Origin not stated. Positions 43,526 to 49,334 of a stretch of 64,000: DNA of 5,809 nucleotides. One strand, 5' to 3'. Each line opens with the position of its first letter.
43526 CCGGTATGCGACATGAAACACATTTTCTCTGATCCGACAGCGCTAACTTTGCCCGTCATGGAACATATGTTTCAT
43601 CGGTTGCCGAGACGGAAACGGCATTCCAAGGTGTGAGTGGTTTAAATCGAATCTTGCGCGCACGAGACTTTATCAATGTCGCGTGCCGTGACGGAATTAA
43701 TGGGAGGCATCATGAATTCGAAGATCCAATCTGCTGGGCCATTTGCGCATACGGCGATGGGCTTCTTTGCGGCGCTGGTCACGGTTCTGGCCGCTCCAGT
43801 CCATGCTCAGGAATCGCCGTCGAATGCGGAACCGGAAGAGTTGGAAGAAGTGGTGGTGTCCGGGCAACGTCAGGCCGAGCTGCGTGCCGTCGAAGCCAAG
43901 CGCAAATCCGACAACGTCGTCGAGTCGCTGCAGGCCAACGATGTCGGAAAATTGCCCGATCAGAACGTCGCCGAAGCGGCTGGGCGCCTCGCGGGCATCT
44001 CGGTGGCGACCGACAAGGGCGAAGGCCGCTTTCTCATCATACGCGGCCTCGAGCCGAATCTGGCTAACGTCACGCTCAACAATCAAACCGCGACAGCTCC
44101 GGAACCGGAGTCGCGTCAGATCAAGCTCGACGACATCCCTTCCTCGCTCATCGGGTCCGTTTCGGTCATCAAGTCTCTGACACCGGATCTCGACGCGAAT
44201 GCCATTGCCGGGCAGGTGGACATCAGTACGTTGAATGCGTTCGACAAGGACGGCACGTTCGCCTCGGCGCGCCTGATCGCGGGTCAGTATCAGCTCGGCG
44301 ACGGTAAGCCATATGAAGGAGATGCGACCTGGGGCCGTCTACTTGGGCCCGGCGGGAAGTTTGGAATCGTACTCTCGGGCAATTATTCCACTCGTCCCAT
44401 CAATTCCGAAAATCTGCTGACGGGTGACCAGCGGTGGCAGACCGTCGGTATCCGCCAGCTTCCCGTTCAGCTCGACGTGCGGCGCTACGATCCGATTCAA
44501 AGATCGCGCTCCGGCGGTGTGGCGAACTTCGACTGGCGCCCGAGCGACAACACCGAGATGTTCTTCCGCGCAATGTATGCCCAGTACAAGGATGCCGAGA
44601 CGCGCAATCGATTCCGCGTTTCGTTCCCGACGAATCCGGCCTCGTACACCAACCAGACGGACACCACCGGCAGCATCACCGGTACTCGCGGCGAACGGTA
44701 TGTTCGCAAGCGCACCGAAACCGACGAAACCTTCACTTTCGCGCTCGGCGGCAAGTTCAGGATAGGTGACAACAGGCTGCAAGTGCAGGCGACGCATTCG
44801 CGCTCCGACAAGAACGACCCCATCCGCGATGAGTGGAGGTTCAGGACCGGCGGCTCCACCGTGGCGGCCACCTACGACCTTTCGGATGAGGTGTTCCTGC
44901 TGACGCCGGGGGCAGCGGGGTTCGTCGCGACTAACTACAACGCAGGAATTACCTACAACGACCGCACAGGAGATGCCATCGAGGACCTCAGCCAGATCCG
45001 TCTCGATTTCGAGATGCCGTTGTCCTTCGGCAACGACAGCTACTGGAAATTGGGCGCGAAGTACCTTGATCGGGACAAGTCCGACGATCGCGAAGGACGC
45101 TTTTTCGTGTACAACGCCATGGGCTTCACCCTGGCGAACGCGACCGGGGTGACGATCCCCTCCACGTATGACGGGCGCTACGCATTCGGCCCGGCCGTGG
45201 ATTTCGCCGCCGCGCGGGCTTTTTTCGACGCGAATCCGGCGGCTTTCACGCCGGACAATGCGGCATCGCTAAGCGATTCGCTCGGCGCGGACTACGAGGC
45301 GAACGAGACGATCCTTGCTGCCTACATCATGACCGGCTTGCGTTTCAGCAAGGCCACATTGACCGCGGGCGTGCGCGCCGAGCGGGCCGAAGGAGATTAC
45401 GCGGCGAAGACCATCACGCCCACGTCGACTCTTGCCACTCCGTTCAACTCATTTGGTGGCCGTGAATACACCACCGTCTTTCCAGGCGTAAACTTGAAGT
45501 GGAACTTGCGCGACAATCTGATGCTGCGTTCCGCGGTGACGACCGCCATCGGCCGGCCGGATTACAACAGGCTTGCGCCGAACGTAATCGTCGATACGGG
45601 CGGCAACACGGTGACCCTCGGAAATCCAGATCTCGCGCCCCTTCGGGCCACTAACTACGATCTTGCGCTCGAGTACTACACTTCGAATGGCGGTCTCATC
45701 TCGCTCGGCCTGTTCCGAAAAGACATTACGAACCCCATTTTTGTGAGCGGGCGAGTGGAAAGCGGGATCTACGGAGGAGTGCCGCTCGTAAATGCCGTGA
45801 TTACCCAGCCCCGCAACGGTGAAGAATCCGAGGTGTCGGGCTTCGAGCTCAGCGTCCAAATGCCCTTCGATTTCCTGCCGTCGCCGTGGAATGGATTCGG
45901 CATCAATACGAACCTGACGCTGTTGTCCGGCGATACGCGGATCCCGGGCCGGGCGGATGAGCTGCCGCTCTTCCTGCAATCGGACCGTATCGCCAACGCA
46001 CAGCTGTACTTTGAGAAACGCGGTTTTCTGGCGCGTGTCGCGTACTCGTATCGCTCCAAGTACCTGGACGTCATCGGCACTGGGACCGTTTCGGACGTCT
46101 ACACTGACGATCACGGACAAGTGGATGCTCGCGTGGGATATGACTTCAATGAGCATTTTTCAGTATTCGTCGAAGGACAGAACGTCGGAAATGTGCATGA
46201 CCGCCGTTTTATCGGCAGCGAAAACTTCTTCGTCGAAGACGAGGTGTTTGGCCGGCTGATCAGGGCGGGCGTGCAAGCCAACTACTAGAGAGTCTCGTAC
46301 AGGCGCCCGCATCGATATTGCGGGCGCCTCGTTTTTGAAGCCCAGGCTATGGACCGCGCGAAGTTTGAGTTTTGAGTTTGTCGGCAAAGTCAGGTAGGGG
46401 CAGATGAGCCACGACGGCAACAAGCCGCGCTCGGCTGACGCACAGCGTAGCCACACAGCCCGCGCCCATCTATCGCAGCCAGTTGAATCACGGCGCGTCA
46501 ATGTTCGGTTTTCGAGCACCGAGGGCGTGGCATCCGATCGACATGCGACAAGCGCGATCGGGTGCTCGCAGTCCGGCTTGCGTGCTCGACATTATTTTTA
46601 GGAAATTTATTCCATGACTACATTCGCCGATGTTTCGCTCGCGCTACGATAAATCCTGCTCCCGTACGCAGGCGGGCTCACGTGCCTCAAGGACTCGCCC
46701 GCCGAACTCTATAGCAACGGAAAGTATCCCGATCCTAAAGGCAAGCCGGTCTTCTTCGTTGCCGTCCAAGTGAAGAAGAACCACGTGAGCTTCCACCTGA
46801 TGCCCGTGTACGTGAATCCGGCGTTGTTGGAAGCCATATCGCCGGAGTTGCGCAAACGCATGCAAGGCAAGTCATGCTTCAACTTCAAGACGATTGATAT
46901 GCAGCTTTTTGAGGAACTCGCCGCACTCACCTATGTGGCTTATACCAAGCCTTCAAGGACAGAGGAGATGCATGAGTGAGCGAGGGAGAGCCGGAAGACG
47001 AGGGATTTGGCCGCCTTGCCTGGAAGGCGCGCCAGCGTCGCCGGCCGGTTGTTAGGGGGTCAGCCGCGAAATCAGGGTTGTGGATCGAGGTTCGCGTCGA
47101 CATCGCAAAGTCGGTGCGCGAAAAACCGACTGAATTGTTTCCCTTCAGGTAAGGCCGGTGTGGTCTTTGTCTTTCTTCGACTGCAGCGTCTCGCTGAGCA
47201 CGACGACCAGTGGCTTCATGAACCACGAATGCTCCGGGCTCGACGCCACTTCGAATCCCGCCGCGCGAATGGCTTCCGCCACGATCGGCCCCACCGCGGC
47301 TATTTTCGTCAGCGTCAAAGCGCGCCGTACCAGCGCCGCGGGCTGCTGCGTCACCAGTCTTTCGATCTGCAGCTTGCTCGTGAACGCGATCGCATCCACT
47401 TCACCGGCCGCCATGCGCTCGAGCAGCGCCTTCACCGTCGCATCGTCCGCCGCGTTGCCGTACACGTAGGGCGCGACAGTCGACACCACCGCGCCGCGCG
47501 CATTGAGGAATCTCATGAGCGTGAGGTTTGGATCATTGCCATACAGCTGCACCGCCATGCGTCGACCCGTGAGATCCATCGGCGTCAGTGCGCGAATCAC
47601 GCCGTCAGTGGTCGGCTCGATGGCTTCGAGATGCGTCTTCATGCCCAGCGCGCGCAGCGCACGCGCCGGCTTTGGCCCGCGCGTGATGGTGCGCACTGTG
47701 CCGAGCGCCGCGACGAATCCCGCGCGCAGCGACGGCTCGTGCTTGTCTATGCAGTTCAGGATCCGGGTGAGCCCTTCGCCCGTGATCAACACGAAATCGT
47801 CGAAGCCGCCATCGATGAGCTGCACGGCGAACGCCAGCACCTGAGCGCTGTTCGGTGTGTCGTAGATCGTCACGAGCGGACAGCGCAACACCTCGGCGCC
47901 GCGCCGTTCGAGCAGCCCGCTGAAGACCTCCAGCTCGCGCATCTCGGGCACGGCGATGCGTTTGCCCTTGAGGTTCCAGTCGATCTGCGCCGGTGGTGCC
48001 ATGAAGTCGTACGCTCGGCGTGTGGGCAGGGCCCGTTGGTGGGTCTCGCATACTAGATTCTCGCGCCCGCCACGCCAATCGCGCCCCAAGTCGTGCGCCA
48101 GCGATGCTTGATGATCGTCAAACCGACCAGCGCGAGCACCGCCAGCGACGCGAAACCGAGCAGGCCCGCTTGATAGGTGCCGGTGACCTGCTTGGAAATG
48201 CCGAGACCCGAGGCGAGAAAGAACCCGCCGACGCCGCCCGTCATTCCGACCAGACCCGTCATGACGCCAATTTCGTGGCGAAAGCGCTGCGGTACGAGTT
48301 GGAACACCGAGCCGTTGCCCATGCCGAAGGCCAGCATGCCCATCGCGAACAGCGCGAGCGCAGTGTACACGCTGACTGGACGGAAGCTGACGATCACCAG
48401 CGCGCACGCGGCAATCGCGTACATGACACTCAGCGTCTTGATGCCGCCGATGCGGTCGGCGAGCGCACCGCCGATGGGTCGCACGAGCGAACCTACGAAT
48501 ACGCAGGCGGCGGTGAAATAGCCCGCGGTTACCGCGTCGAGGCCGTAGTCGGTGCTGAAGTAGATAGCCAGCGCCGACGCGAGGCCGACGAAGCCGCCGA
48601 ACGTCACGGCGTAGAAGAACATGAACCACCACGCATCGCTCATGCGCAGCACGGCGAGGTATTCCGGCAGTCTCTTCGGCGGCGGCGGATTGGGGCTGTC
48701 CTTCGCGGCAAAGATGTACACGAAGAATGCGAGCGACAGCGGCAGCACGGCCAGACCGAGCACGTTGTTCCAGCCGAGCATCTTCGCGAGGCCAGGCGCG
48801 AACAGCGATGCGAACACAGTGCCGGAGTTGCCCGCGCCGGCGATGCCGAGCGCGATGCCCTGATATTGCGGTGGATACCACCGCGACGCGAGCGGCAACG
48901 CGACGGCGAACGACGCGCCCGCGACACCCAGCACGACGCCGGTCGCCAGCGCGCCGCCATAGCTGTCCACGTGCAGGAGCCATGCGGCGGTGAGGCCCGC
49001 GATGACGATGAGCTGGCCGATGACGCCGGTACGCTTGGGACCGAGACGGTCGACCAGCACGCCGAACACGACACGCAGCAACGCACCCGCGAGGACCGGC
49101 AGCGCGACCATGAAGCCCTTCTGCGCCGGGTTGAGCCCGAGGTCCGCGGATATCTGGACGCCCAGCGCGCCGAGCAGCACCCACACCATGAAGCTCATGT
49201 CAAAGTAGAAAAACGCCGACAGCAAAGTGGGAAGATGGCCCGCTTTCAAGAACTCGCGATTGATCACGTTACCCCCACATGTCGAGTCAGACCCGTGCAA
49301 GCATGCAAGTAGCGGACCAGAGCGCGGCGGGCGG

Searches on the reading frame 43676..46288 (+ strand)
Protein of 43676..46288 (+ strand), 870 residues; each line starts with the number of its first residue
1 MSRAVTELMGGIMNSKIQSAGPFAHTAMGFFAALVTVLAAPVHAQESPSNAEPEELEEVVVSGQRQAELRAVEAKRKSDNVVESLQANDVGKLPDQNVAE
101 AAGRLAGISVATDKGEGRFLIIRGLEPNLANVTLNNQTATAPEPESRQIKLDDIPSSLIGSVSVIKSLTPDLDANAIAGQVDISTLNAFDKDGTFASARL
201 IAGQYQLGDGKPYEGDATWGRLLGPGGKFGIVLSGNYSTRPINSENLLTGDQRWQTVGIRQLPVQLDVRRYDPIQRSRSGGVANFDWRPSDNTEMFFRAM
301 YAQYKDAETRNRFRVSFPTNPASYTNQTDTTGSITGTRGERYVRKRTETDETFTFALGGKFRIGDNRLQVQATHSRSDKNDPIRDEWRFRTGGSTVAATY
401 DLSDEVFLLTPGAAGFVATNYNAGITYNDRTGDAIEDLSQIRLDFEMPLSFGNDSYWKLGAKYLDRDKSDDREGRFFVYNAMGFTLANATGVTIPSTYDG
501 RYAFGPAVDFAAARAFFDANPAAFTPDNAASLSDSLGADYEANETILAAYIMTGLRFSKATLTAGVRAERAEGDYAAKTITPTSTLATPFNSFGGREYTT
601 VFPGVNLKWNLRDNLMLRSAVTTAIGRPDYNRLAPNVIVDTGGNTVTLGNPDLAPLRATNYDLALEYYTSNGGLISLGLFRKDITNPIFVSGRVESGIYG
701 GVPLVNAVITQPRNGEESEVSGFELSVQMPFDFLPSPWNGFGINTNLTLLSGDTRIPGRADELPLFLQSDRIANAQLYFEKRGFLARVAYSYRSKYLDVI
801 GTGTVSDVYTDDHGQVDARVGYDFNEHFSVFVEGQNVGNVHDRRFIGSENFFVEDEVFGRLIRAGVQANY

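Call 40: search_protein_families(library=pfam, max_evalue=0.001, proteins=[window:43676-46288:+])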
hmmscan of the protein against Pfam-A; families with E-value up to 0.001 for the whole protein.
window:43676-46288:+ (870 aa): 3 families
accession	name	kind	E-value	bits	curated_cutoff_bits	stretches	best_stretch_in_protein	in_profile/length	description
PF00593.30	TonB_dep_Rec_b-barrel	-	2.1e-35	123.9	27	1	410-837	31-436/436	TonB dependent receptor-like, beta-barrel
PF14905.12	OMP_b-brl_3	-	4.2e-25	89.1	27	1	527-854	95-391/408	Outer membrane protein beta-barrel family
PF07715.20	Plug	-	2e-11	44.8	23.9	1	75-179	2-106/107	TonB-dependent Receptor Plug Domain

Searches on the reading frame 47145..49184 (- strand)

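Call 40: search_protein_families(library=pfam, max_evalue=0.001, proteins=[window:47145-49184:-])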
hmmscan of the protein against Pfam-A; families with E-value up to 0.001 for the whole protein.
window:47145-49184:- (679 aa): 1 family
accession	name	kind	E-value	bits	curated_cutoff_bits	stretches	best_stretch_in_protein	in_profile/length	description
PF02602.20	HEM4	-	1e-30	107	27.5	1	420-652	2-223/231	Uroporphyrinogen-III synthase HemD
